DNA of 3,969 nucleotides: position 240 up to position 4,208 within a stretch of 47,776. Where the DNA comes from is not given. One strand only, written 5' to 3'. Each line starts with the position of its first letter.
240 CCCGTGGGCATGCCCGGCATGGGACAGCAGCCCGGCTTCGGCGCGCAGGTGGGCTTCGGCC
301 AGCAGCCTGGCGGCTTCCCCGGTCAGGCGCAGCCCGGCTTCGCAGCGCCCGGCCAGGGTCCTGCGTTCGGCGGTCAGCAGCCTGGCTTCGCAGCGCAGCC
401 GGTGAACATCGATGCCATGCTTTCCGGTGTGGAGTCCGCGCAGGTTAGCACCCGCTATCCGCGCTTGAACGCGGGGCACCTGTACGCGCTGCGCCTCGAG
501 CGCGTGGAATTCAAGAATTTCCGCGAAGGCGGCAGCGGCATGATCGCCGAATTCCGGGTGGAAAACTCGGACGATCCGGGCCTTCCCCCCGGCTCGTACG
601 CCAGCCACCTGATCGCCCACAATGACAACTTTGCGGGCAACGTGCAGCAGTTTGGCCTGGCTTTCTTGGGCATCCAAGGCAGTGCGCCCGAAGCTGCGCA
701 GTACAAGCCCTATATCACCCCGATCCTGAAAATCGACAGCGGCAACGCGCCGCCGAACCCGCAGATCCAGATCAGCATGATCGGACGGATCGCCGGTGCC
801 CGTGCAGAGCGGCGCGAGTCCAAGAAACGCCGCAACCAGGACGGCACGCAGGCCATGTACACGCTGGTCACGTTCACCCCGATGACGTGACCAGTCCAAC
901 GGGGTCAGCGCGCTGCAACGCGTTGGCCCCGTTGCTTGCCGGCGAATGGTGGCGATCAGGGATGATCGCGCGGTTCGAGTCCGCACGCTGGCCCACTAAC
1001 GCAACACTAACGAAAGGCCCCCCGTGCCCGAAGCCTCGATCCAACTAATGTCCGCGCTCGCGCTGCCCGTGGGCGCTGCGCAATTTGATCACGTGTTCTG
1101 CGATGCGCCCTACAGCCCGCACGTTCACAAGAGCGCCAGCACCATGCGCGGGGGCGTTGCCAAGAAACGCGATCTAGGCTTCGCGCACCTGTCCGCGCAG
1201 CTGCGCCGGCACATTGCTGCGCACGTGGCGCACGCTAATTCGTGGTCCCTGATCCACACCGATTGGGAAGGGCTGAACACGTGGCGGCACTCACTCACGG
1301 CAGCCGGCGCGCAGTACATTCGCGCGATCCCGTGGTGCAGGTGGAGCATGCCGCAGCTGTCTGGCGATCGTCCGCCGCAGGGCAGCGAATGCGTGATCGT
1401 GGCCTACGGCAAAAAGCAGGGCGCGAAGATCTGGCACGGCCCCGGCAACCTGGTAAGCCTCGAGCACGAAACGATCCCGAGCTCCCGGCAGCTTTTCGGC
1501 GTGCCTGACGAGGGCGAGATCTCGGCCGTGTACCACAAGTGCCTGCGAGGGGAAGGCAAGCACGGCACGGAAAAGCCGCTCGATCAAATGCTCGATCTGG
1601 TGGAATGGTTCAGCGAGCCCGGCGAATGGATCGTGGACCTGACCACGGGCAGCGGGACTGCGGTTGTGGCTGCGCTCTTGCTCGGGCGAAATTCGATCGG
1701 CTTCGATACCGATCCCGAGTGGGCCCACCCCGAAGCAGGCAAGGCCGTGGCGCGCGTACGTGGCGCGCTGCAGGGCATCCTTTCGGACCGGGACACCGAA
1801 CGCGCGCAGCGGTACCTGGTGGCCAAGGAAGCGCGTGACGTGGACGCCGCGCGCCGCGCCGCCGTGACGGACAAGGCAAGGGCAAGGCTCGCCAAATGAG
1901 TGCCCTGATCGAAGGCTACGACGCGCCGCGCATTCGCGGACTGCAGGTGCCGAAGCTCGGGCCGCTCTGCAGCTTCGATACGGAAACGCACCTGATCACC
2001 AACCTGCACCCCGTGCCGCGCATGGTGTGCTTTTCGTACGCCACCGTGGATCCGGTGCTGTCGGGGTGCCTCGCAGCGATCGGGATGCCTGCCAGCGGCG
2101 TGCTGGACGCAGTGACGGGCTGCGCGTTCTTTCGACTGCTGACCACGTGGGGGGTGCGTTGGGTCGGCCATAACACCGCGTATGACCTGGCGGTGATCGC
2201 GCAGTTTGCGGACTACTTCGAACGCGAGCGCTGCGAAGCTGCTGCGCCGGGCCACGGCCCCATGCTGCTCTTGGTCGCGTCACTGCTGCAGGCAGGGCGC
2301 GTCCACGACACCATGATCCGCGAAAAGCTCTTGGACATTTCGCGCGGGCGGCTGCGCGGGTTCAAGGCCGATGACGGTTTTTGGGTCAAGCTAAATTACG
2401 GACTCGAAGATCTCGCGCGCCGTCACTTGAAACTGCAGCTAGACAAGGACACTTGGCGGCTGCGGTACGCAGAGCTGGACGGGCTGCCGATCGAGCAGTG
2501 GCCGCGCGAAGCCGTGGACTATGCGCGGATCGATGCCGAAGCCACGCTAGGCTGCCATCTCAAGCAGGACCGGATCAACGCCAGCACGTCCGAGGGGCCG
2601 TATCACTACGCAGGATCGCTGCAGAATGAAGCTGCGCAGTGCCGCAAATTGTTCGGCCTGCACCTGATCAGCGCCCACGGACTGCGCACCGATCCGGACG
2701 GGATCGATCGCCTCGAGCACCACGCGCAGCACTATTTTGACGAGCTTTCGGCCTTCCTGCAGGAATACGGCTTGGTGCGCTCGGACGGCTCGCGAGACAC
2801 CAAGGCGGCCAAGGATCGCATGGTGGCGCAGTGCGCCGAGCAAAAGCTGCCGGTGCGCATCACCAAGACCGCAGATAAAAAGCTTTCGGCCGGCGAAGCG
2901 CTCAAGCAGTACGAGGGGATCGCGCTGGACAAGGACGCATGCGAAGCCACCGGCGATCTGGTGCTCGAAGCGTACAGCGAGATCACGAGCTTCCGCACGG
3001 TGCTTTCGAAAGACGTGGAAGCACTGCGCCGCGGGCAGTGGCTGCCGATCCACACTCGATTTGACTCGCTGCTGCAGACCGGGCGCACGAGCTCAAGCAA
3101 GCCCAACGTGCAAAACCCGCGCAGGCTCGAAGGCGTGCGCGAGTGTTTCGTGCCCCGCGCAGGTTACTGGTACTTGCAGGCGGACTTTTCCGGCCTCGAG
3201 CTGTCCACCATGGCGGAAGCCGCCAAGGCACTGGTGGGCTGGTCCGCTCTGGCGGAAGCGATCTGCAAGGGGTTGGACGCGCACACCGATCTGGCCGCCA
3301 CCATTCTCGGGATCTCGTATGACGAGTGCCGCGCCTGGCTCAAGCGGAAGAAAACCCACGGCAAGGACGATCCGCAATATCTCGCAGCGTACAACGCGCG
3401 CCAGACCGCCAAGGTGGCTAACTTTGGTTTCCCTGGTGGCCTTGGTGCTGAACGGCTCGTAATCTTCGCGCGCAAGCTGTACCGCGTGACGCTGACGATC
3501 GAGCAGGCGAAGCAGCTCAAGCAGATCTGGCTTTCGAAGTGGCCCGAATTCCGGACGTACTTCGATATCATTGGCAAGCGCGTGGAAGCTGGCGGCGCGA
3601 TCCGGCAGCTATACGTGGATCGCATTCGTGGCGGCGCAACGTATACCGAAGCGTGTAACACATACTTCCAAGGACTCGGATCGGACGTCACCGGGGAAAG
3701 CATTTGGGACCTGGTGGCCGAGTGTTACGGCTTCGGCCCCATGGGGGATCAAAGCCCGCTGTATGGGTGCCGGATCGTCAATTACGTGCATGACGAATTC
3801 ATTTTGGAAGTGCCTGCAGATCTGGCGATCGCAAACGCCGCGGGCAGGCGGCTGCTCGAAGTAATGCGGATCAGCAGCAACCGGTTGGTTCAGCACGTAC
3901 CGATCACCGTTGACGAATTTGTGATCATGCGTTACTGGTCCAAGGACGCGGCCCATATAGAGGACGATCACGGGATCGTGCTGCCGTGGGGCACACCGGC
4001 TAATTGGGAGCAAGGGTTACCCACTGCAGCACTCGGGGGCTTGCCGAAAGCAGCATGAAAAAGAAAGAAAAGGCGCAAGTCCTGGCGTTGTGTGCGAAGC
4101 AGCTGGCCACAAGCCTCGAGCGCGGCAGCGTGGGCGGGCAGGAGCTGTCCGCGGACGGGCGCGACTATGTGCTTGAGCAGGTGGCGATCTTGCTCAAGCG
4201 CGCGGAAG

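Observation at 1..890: Replication-module protein with a ~135-residue Q/P/G/F low-complexity N-terminal region (prion-like/FG-like) and an unknown globular C-domain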

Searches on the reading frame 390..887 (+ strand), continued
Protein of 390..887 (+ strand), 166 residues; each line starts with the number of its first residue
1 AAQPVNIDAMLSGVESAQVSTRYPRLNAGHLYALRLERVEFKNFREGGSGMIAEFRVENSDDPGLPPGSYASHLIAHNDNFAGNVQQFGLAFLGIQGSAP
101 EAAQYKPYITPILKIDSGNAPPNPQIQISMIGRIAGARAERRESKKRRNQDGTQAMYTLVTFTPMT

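Call 63: search_protein_families(library=phrogs, proteins=[P0004, P0005, P0007, P0008, P0009, P0010, P0012, P0001], max_evalue=1)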
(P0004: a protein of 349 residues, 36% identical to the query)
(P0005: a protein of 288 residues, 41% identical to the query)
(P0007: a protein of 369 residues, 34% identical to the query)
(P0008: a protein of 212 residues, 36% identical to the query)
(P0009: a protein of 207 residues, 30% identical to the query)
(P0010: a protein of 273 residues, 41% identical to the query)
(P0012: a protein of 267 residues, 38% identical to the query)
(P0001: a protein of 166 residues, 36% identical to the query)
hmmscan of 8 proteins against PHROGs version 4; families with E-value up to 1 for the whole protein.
P0004 (349 aa): 0 families

P0005 (288 aa): 1 family
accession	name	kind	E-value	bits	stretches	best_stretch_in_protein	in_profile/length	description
phrog_30885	-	unknown function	0.25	11.9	1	125-149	19-42/44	-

P0007 (369 aa): 0 families

P0008 (212 aa): 2 families
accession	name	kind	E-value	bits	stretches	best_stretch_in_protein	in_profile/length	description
phrog_29205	-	unknown function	0.2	12.4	1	103-170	5-63/162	-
phrog_31967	-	unknown function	0.28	11.9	1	57-107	13-63/165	-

P0009 (207 aa): 0 families

P0010 (273 aa): 1 family
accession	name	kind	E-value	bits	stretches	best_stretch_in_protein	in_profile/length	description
phrog_15517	-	unknown function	0.17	13.3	1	85-140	17-71/90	-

P0012 (267 aa): 0 families

P0001 (166 aa): 0 families

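Call 67: find_encoding_contigs(protein=P0005, flank=8000, max_places=1)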
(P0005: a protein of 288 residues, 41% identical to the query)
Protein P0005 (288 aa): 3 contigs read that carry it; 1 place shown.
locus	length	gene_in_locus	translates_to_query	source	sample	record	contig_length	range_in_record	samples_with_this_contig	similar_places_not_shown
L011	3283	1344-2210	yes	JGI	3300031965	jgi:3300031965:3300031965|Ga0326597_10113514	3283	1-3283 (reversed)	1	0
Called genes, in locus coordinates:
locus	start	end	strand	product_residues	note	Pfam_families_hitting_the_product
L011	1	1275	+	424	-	?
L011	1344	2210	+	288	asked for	-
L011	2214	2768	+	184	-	-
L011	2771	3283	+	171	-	?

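Call 68: find_encoding_contigs(protein=P0012, flank=8000, max_places=1)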
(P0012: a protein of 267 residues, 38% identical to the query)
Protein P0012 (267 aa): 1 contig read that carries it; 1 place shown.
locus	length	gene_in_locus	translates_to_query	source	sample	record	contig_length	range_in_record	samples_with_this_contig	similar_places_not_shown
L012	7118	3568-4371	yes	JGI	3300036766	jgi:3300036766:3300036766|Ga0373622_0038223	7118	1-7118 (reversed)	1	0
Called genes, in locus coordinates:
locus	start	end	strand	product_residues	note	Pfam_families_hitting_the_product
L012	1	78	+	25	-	?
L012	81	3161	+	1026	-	PF14890:Intein_splicing, PF14528:LAGLIDADG_3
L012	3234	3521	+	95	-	-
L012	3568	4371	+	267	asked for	-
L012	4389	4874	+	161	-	-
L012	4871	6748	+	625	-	PF00476:DNA_pol_A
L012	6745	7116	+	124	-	?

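Call 69: find_encoding_contigs(protein=P0010, flank=8000, max_places=1)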
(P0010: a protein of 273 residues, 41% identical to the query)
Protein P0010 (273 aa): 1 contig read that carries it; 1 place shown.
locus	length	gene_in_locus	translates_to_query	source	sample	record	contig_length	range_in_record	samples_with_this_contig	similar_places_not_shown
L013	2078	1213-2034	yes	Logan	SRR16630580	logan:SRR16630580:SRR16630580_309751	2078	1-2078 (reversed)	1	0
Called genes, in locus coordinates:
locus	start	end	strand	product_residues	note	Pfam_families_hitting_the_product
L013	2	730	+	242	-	?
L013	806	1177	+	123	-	-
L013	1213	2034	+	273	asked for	-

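Call 71: search_dna_similar(query=P0021, collection=phages, mode=protein, max_evalue=10, max_rows=25)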
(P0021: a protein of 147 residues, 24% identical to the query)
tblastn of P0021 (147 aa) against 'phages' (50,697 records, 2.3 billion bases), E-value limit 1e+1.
Records with a match: 5; places in all: 5; records where one place covers at least 80% of the query: 1.
Best place of each record, by identity: <60% 5.
By first word of the organism name: Erwinia 2; Escherichia 2; Caudoviricetes 1.
By host as written in the record: - 3; Erwinia amylovora 1; Erwinia amylovora TS3128 1.
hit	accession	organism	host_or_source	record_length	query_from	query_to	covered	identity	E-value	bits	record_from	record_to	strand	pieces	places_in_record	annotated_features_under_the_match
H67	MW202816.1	Caudoviricetes sp.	Manatee Spring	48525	1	139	95%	25.7%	5e-1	35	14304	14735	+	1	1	hypothetical protein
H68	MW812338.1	Erwinia phage pEa_SNUABM_4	Erwinia amylovora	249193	21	71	35%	32.3%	7e-1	35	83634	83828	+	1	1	hypothetical protein (x2)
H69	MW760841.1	Erwinia phage pEa_SNUABM_8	Erwinia amylovora TS3128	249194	21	71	35%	32.3%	7e-1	35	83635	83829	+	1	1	putative virion structural protein (x2)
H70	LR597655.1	Escherichia phage T5_ev219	-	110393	61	101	28%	34.1%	4e+0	33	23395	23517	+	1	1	deoxynucleoside-5'-monophosphate kinase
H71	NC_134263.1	Escherichia phage T5_ev219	-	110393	61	101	28%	34.1%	4e+0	33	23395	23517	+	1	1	deoxynucleoside-5'-monophosphate kinase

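Call 88: search_protein_families(library=ncbifam, alignment_id=A6, max_evalue=1)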
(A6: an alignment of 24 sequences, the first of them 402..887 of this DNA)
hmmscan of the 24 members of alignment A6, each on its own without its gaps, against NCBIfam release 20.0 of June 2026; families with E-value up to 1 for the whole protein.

A. member 1, window:402-887:+ (162 aa): 0 families

B. families by the number of members that match (of 24 scanned): 4 families
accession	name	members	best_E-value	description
NF047649.1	MTase_UXPK_star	1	0.12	methyltransferase/UXPK-star double selenoprotein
NF038120.1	PEP_CTERM_QFxxD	1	0.14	NF038120 family PEP-CTERM protein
NF007199.0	PRK09620.1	1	0.15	hypothetical protein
TIGR02066.1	dsrB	1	0.17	dissimilatory-type sulfite reductase subunit beta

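Call 103: search_protein_families(library=padloc, proteins=[window:402-887:+, P0021, P0004], max_evalue=1)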
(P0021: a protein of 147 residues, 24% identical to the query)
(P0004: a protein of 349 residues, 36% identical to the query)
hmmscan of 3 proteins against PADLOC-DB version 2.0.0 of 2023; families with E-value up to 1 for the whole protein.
window:402-887:+ (162 aa): 0 families

P0021 (147 aa): 0 families

P0004 (349 aa): 0 families

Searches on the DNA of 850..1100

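Call 94: search_rna_families(source=window, start=850, end=1100, threshold=evalue, max_evalue=1)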
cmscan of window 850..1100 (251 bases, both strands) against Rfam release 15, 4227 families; matches with E-value up to 1: 3.
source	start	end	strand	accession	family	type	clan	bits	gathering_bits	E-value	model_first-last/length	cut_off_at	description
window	884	934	+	RF02826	Scr6925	Gene; sRNA;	-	22.3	50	0.075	1-131/131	no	Streptomyces RNA 6925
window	898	933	+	RF02938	COG2827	Gene; sRNA;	-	19.1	49.1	0.34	35-71/77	no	COG2827 RNA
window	938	992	+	RF01684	mascRNA-menRNA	Gene;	-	17.8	42.5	0.31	1-56/56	no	MALAT1-associated small cytoplasmic RNA/MEN beta RNA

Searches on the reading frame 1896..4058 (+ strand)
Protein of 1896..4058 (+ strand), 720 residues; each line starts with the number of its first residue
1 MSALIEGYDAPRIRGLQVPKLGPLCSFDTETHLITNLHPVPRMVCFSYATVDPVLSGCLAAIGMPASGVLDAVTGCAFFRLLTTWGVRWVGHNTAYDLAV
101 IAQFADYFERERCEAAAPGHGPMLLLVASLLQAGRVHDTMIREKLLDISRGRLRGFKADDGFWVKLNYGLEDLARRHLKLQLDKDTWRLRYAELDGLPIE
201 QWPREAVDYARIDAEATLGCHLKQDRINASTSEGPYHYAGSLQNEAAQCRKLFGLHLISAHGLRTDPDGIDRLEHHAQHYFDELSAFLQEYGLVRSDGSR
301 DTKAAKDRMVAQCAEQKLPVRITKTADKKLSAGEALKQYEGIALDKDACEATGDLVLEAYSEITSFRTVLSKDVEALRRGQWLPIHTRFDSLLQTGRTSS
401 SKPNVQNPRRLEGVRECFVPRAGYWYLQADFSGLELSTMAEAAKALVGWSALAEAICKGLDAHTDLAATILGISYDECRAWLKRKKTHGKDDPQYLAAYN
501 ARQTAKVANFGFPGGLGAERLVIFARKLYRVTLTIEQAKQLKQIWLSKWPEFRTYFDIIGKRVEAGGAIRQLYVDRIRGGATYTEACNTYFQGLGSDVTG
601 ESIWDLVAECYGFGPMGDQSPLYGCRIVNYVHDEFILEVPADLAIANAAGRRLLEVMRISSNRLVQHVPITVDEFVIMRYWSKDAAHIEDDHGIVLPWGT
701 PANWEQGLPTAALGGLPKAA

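Call 12: search_protein_families(library=pfam, proteins=[window:1896-4058:+], max_evalue=0.001)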
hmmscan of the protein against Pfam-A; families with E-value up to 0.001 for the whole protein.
window:1896-4058:+ (720 aa): 2 families
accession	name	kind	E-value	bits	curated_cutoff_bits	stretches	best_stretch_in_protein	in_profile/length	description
PF00476.26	DNA_pol_A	-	2.9e-23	82.9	34.3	1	360-673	82-372/381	DNA polymerase family A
PF01612.26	DNA_pol_A_exo1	-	5e-07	30.1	23.6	1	74-218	64-162/173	3'-5' exonuclease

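Call 13: search_dna_similar(query=window:1896-4058:+, collection=phages, mode=protein, max_rows=25)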
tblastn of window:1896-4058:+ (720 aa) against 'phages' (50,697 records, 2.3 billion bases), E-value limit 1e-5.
Records with a match: 230; places in all: 230; records where one place covers at least 80% of the query: 1.
Best place of each record, by identity: <60% 230.
By first word of the organism name: Microbacterium 52; Bacillus 23; Pseudomonas 20; Bacteriophage 18; Gordonia 13; Acinetobacter 11; Clostridium 10; Vibrio 10; Thermus 9; Streptomyces 8; and 26 more.
By host as written in the record: - 31; Microbacterium foliorum NRRL B-24224 21; Microbacterium foliorum NRRL B-24224 SEA 21; Gordonia rubripertincta NRRL B-16540 11; Bacillus cereus 9; Clostridium perfringens 7; Serratia marcescens 6; Pseudomonas protegens Pf-5 6; and 77 more.
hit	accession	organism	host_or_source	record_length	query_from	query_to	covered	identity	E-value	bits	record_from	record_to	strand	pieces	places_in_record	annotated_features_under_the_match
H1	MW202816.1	Caudoviricetes sp.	Manatee Spring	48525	24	698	94%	28.4%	1e-58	221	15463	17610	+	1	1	DNA polymerase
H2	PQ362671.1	Microbacterium phage Bachaco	Microbacterium foliorum NRRL B-24224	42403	255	681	59%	26.1%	3e-7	60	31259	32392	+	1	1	40: DNA polymerase I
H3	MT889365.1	Microbacterium phage Quenya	Microbacterium foliorum NRRL B-24224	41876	255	681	59%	25.7%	3e-7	60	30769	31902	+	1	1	42: DNA polymerase I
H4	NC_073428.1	Microbacterium phage Quenya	Microbacterium foliorum NRRL B-24224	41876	255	681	59%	25.7%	3e-7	60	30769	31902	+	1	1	42: DNA polymerase I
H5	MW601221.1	Microbacterium phage BabyYoda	Microbacterium foliorum NRRL B-24224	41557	255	665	57%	25.5%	4e-7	60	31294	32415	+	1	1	43: DNA polymerase I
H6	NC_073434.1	Microbacterium Phage DirtyBubble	Microbacterium foliorum NRRL B-24224 SEA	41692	255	665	57%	25.3%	4e-8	63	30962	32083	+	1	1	42: DNA polymerase I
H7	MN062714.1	Microbacterium Phage DirtyBubble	Microbacterium foliorum NRRL B-24224 SEA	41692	255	665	57%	25.3%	4e-8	63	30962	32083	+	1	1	42: DNA polymerase I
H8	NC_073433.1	Microbacterium phage Stoor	Microbacterium foliorum NRRL B-24224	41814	255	665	57%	25.2%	5e-7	60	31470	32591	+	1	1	43: DNA polymerase I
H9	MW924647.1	Microbacterium phage Stoor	Microbacterium foliorum NRRL B-24224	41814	255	665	57%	25.2%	5e-7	60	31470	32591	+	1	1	43: DNA polymerase I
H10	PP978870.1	Microbacterium phage Icarian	Microbacterium foliorum NRRL B-24224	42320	255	665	57%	25.2%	9e-7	59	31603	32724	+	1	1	45: DNA polymerase I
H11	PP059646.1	Microbacterium phage SanaSana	Microbacterium foliorum NRRL B-24224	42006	255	665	57%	25.2%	2e-6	58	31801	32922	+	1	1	45: DNA polymerase I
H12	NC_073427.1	Microbacterium phage Franklin22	Microbacterium testaceum NRRL B-24232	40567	255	681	59%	24.1%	3e-6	57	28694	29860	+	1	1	41: DNA polymerase I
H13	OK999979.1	Microbacterium phage Franklin22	Microbacterium testaceum NRRL B-24232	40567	255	681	59%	24.1%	3e-6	57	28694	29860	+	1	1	41: DNA polymerase I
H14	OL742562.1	Microbacterium phage Katzastrophic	Microbacterium foliorum NRRL B-24224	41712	255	640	54%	26.5%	7e-7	59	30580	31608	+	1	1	41: DNA polymerase I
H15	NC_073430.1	Microbacterium phage Katzastrophic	Microbacterium foliorum NRRL B-24224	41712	255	640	54%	26.5%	7e-7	59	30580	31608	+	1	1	41: DNA polymerase I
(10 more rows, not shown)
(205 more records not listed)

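Call 14: get_annotated_region(hit=H1, flank=9000)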
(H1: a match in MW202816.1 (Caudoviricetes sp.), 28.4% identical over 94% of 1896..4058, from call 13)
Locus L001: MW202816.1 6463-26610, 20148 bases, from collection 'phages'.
description: Myoviridae sp. isolate ctsHD2, complete genome.
organism: Caudoviricetes sp. (NCBI taxid 2832643)
taxonomy: Viruses; Duplodnaviria; Heunggongvirae; Uroviricota; Caudoviricetes
host: -; source: Manatee Spring; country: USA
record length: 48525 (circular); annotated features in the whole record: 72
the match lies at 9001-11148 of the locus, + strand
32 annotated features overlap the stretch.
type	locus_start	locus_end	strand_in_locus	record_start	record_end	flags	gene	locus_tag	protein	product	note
CDS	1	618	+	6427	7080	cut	-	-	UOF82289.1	peptidase family C4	-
CDS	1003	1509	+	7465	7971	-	-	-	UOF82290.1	hypothetical protein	-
CDS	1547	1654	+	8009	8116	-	-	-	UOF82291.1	hypothetical protein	-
CDS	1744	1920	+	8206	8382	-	-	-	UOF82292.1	hypothetical protein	-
CDS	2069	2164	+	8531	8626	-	-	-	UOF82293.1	hypothetical protein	-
CDS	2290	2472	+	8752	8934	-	-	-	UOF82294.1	hypothetical protein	-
CDS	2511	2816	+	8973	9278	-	-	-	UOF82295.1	hypothetical protein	-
CDS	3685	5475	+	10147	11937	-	-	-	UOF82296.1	cas system-associated protein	-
CDS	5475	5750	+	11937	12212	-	-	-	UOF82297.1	hypothetical protein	-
CDS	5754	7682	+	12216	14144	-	-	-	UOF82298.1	ATP dependent chromatin remodeling protein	-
CDS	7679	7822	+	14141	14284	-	-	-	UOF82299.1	hypothetical protein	-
CDS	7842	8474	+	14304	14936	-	-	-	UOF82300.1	hypothetical protein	-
CDS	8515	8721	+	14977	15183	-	-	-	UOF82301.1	hypothetical protein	-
CDS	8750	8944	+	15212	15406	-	-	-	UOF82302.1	relE-like toxic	-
CDS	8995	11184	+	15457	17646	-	-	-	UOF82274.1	DNA polymerase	-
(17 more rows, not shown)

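Call 22: search_protein_families(library=pfam, proteins=[L001:7842-8474:+], max_evalue=10)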
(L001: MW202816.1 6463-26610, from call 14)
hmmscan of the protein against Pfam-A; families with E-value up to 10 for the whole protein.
L001:7842-8474:+ (210 aa): 1 family
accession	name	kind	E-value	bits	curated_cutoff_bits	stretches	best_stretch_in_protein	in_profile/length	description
PF05037.18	DUF669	-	0.16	12.5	21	1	20-143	14-126/138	Protein of unknown function (DUF669)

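Call 39: search_dna_similar(query=L001:7842-8474:+, collection=phages, mode=protein, max_evalue=0.01, max_rows=30)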
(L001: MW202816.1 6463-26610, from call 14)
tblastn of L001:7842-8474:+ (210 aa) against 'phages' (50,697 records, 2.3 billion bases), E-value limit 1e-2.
Records with a match: 1; places in all: 1; records where one place covers at least 80% of the query: 1.
Best place of each record, by identity: >=99% 1.
By first word of the organism name: Caudoviricetes 1.
By host as written in the record: - 1.
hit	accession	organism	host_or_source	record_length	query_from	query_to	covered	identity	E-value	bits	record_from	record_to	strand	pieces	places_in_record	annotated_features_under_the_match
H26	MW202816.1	Caudoviricetes sp.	Manatee Spring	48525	1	210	100%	100.0%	8e-126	396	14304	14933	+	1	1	hypothetical protein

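Call 63: search_protein_families(library=phrogs, proteins=[L001:7842-8474:+], max_evalue=1)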
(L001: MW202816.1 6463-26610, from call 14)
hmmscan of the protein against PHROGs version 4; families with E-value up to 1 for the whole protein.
L001:7842-8474:+ (210 aa): 2 families
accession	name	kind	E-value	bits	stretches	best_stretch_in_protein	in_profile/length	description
phrog_378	-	DNA, RNA and nucleotide metabolism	0.0025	19.1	1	7-181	7-142/163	single strand DNA binding protein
phrog_30957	-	unknown function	0.17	13.4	1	152-177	76-101/108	-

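Call 103: search_protein_families(library=padloc, proteins=[L001:7842-8474:+], max_evalue=1)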
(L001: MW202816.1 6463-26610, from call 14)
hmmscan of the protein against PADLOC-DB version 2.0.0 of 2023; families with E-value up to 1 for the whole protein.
L001:7842-8474:+ (210 aa): 0 families
